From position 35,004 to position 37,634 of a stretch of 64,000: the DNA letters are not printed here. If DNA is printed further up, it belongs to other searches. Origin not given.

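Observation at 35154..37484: Single-chain Type IIG-like R-M-S enzyme inserted into a surface-glycan gene cluster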

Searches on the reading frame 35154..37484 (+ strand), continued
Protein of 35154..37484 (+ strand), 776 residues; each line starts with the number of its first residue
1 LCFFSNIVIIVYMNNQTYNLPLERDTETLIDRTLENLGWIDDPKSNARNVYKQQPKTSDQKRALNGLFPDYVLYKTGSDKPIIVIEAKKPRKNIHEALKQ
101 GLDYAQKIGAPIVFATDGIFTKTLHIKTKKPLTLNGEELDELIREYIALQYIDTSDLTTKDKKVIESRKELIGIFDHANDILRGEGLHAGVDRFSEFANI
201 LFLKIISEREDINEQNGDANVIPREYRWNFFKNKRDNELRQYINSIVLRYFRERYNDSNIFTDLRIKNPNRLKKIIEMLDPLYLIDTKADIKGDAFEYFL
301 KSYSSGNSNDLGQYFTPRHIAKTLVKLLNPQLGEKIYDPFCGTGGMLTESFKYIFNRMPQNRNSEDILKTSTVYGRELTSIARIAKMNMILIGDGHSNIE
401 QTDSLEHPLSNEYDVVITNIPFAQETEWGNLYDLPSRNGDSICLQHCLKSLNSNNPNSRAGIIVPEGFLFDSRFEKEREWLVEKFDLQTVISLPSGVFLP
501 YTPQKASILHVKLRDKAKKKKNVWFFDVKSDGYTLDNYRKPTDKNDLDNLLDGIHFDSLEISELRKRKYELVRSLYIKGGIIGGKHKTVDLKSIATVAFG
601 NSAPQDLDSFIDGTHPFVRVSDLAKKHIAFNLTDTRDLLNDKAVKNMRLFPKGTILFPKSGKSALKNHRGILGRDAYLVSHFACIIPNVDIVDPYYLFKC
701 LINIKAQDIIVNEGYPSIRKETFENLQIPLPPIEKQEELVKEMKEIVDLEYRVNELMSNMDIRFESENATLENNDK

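Call 12: find_encoding_contigs(protein=window:35190-37484:+, flank=10000, max_places=6)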
Protein window:35190-37484:+ (764 aa): 1 contig read that carries it; 1 place shown.
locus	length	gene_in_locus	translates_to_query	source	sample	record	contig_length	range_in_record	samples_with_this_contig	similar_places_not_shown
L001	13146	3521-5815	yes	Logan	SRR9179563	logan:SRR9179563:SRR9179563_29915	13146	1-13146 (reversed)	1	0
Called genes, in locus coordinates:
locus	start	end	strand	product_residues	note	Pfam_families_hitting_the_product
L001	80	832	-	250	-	PF00535:Glycos_transf_2, PF10111:Glyco_tranf_2_2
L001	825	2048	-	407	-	PF01943:Polysacc_synt, PF13440:Polysacc_synt_3, PF01943:Polysacc_synt (weak)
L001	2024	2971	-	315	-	PF00535:Glycos_transf_2, PF10111:Glyco_tranf_2_2, PF13641:Glyco_tranf_2_3, PF13632:Glyco_trans_2_3 (faint)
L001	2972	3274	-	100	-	-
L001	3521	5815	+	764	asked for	PF04313:HSDR_N (faint), PF13588:HSDR_N_2 (faint), PF02384:N6_Mtase, PF01170:UPF0020, PF01420:Methylase_S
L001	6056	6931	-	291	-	PF13439:Glyco_transf_4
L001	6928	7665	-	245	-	PF13489:Methyltransf_23, PF02353:CMAS, PF05175:MTS, PF03848:TehB, PF13649:Methyltransf_25, PF13847:Methyltransf_31, PF08241:Methyltransf_11, PF08242:Methyltransf_12, +2 more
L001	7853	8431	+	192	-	-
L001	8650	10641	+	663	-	-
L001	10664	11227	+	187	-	-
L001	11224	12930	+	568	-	-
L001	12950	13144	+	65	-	?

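Call 19: find_encoding_contigs(protein=P0002, flank=10000, max_places=4)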
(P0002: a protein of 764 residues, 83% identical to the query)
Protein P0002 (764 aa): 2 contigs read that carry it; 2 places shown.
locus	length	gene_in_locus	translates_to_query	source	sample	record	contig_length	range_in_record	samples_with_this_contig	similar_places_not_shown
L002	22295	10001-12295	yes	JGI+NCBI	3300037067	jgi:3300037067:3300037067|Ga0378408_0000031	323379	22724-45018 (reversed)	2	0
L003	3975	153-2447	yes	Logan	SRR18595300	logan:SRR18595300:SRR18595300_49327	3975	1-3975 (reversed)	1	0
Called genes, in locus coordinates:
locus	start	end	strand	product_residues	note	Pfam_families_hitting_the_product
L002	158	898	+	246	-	-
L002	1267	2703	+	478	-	PF02368:Big_2 (faint)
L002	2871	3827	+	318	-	PF04055:Radical_SAM, PF13186:SPASM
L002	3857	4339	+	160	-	-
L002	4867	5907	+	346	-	PF01078:Mg_chelatase (faint), PF05496:RuvB_N, PF13191:AAA_16 (faint), PF00004:AAA, PF07728:AAA_5, PF13173:AAA_14 (weak), PF17864:AAA_lid_4, PF05491:WHD_RuvB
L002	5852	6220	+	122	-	-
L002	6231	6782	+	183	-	PF03703:bPH_2 (weak)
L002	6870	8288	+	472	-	PF01943:Polysacc_synt, PF13440:Polysacc_synt_3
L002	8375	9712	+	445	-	PF04932:Wzy_C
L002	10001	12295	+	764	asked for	PF04313:HSDR_N (faint), PF13588:HSDR_N_2 (weak), PF02384:N6_Mtase, PF01170:UPF0020, PF01420:Methylase_S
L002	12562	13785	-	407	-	PF07690:MFS_1 (weak), PF11700:ATG22, PF13347:MFS_2, PF07690:MFS_1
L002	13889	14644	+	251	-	PF00989:PAS (weak), PF08448:PAS_4 (faint), PF13426:PAS_9 (weak), PF00989:PAS (weak), PF13426:PAS_9 (weak), PF14598:PAS_11 (weak), PF08447:PAS_3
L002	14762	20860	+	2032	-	PF13884:Peptidase_S74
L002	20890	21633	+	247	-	-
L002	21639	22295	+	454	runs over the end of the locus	-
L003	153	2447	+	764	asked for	PF04313:HSDR_N (faint), PF13588:HSDR_N_2 (weak), PF02384:N6_Mtase, PF01170:UPF0020, PF01420:Methylase_S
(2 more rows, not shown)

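Call 20: find_encoding_contigs(protein=P0003, flank=10000, max_places=3)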
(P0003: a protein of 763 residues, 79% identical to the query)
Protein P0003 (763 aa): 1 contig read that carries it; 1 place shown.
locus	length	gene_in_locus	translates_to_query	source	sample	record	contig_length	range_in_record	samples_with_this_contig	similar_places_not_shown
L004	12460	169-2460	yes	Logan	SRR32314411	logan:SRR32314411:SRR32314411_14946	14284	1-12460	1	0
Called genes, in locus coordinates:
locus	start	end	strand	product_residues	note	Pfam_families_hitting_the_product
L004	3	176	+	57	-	?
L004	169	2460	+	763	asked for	PF13588:HSDR_N_2 (weak), PF04313:HSDR_N (weak), PF02384:N6_Mtase, PF01170:UPF0020, PF11599:AviRa (faint), PF01420:Methylase_S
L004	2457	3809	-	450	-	PF00239:Resolvase, PF07508:Recombinase, PF13408:Zn_ribbon_recom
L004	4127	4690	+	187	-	-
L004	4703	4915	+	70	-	PF05154:TM2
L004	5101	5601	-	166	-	PF20901:Sf6_terminase (weak)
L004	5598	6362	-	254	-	PF01170:UPF0020 (faint), PF01555:N6_N4_Mtase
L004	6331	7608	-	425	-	PF02195:ParB_N, PF01555:N6_N4_Mtase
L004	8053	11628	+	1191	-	-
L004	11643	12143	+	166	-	-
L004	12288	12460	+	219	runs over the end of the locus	-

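Call 30: predict_structure(alignment_id=A1)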
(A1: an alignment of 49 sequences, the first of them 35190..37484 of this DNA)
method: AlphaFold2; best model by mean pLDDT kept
length: 764 residues; sequences in the alignment: 49
mean_pLDDT: 82.0   pTM: 0.77
mean pLDDT of the five models: 82.0, 80.5, 78.3, 74.0, 74.0
residues with pLDDT >= 90: 254; 70-90: 408; 50-70: 57; < 50: 45
segments of 3 or more residues with pLDDT < 50: 1-12, 275-283, 285-301, 758-764
pLDDT, mean of each block of 10 residues (from residue 1): 30 76 90 92 93 93 95 87 89 96 87 93 81 91 81 72 80 73 80 84 78 90 86 89 78 87 90 54 47 37 72 89 82 79 82 80 64 74 68 84 84 82 88 92 92 88 93 92 77 88 81 86 78 71 77 88 77 86 93 84 90 86 88 92 87 84 93 96 94 79 75 92 93 88 84 62 43
secondary structure, 60 per line:
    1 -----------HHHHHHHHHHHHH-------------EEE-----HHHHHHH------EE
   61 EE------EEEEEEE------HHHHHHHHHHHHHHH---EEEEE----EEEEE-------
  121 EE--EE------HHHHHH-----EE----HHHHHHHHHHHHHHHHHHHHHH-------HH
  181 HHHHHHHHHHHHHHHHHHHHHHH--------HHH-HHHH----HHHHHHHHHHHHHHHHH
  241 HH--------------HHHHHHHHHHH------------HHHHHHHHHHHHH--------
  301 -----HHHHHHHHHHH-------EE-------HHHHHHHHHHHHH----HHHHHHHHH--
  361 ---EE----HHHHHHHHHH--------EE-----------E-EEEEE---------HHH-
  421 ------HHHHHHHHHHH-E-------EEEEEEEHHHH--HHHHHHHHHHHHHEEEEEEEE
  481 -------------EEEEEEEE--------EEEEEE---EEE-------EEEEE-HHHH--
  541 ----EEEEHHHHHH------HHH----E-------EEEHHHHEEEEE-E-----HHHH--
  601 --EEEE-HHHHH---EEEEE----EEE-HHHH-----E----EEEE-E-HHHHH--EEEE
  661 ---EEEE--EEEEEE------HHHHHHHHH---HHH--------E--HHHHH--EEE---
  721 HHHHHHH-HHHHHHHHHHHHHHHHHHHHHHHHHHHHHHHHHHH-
elements in order (helices of 4 or more, strands of 3 or more residues): H12-24 E38-40 H46-52 E59-62 E69-75 H82-96 E100-104 E109-113 H133-138 H150-171 H179-203 H216-219 H224-242 H257-267 H280-292 H306-316 H333-345 H350-358 H370-379 E403-407 H427-437 E447-453 H454-457 H460-472 E473-480 E494-501 E510-515 E519-521 E529-533 H535-538 E545-548 H549-554 E576-578 H579-582 E583-587 H595-598 E603-606 H608-612 E616-620 E625-627 H629-632 E643-646 H650-654 E657-660 E664-667 E670-675 H682-690 H708-712 E715-717 H721-727 H729-763

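Call 37: fold_search(model_id=the predicted structure, library=pdb)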
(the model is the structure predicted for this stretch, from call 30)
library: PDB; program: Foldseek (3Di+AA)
matches with E <= 10: 1188; with E <= 0.001: 280
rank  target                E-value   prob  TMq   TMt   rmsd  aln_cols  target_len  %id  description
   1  5ybb_A                1.1e-24  1.00  0.40  0.60   6.2       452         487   25  Structural basis underlying complex assembly andconformational transition of the type I R-M system (released 2017-11-29)
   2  7eew_A                1.1e-23  1.00  0.38  0.47  25.1       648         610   20  Crystal structure of the intact MTase from Vibrio vulnificus YJ016 in complex with the DNA-mimicking Ocr protein and t (released 2022-03-23)
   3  2okc_B                2.1e-23  1.00  0.42  0.70   5.1       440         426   27  Crystal structure of Type I restriction enzyme StySJI M protein (NP_813429.1) from Bacteroides thetaiotaomicron VPI-54 (released 2007-01-30)
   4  2okc_A                2.7e-23  1.00  0.42  0.71   5.1       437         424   26  Crystal structure of Type I restriction enzyme StySJI M protein (NP_813429.1) from Bacteroides thetaiotaomicron VPI-54 (released 2007-01-30)
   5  3ufb                  1.3e-22  1.00  0.44  0.67   4.4       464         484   23  Crystal structure of a modification subunit of a putative type I restriction enzyme from Vibrio vulnificus YJ016 (released 2012-11-07)
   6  7vs4_B                7.6e-21  1.00  0.46  0.68   4.7       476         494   21  Crystal structure of PacII_M1M2S-DNA(m6A)-SAH complex (released 2022-11-30)
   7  7vru_A                1.1e-20  1.00  0.42  0.61   5.6       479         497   23  Crystal structure of PacII_M1M2S-DNA-SAH complex (released 2022-11-30)
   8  2y7c_B                1.3e-20  1.00  0.39  0.53   8.0       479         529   22  Atomic model of the Ocr-bound methylase complex from the Type I restriction-modification enzyme EcoKI (M2S1). Based on (released 2011-02-09)
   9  7vru_B                2.2e-20  1.00  0.45  0.67   8.0       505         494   20  Crystal structure of PacII_M1M2S-DNA-SAH complex (released 2022-11-30)
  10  3s1s                  2.2e-20  1.00  0.41  0.37  15.1       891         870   13  Characterization and crystal structure of the type IIG restriction endonuclease BpuSI (released 2011-07-13)
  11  7vs4_A                3.0e-20  1.00  0.41  0.60   5.5       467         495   23  Crystal structure of PacII_M1M2S-DNA(m6A)-SAH complex (released 2022-11-30)
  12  2ar0_A                1.6e-18  1.00  0.28  0.43  20.1       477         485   21  Crystal structure of Type I restriction enzyme EcoKI M protein (EC 2.1.1.72) (M.EcoKI) (released 2005-08-30)
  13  2ar0_B                2.4e-18  1.00  0.28  0.43  20.1       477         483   21  Crystal structure of Type I restriction enzyme EcoKI M protein (EC 2.1.1.72) (M.EcoKI) (released 2005-08-30)
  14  8w0p_A                2.0e-17  1.00  0.34  0.29  19.6       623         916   19  BsaXI -- Type IIB R-M system (released 2024-10-30)
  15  3lkd_A                4.9e-17  1.00  0.39  0.60   5.9       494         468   18  Crystal Structure of the type I restriction-modification system methyltransferase subunit from Streptococcus thermophi (released 2010-02-09)
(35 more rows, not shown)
